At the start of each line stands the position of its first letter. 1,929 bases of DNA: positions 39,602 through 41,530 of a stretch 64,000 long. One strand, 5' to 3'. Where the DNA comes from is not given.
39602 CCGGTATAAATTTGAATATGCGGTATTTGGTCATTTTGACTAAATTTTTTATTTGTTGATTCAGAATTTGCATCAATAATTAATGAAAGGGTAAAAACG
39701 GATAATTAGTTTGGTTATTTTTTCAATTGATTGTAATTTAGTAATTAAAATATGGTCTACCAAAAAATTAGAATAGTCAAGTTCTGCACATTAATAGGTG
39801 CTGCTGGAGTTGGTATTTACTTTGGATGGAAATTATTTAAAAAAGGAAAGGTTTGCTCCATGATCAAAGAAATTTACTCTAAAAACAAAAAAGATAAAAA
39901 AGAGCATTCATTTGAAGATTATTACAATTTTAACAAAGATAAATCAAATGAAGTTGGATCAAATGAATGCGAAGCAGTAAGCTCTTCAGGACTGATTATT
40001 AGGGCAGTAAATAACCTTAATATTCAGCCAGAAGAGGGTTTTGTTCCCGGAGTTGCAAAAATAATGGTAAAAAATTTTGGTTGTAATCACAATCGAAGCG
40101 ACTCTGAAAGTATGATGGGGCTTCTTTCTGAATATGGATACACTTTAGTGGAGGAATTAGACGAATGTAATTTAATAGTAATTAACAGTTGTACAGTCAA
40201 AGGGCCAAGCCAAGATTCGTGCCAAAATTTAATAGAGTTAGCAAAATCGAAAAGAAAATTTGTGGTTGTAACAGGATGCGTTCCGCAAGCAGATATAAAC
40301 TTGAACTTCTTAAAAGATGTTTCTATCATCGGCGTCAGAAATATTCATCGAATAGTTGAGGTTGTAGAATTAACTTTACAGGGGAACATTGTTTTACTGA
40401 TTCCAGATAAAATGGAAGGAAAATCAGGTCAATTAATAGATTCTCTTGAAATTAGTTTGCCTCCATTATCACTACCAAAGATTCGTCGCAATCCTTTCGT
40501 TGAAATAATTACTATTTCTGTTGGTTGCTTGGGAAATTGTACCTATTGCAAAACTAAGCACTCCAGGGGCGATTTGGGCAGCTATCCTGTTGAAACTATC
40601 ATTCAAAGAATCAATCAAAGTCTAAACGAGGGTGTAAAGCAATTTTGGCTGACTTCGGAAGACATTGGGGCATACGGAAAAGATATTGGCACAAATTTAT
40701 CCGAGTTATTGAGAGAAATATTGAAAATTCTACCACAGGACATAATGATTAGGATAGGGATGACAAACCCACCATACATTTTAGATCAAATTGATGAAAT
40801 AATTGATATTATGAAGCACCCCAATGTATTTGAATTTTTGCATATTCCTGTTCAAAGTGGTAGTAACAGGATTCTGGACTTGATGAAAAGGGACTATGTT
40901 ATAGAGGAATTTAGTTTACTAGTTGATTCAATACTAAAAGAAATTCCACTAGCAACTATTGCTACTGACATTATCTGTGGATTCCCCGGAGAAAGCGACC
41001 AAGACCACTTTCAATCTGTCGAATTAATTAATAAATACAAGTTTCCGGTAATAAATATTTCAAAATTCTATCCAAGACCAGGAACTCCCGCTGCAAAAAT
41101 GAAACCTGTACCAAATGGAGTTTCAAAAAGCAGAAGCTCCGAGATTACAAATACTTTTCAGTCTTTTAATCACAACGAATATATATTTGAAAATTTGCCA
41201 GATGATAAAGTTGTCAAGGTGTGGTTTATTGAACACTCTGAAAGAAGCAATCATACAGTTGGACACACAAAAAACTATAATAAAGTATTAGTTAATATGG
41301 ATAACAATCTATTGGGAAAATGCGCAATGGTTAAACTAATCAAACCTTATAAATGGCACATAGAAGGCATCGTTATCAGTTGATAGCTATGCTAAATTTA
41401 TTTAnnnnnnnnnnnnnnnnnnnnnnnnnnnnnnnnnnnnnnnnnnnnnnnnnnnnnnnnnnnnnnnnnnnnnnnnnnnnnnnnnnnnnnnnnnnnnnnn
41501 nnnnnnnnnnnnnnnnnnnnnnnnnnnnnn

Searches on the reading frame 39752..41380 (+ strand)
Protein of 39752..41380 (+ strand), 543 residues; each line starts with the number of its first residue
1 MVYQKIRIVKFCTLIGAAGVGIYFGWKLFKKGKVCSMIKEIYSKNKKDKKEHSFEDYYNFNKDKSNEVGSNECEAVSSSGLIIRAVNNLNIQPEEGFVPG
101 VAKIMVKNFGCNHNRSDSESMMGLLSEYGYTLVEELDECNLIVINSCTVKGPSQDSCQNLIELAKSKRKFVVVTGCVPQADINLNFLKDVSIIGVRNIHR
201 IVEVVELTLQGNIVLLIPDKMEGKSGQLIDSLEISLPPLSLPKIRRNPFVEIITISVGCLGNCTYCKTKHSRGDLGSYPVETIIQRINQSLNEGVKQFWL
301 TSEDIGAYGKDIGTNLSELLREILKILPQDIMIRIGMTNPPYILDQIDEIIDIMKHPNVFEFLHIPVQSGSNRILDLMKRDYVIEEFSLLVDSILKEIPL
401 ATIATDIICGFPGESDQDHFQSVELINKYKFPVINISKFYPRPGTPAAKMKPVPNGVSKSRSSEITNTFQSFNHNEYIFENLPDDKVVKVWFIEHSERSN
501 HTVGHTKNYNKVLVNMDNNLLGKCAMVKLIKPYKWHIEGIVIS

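Call 31: search_protein_families(library=pfam, proteins=[window:39752-41380:+], max_evalue=0.001)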
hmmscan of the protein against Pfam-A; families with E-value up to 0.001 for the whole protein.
window:39752-41380:+ (543 aa): 2 families
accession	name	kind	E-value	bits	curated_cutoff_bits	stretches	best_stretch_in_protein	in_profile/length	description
PF00919.26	UPF0004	-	1.3e-19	70.4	27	1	103-181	1-82/98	Uncharacterized protein family UPF0004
PF04055.27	Radical_SAM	-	1.6e-18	67.8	29.5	1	253-425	1-165/166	Radical SAM superfamily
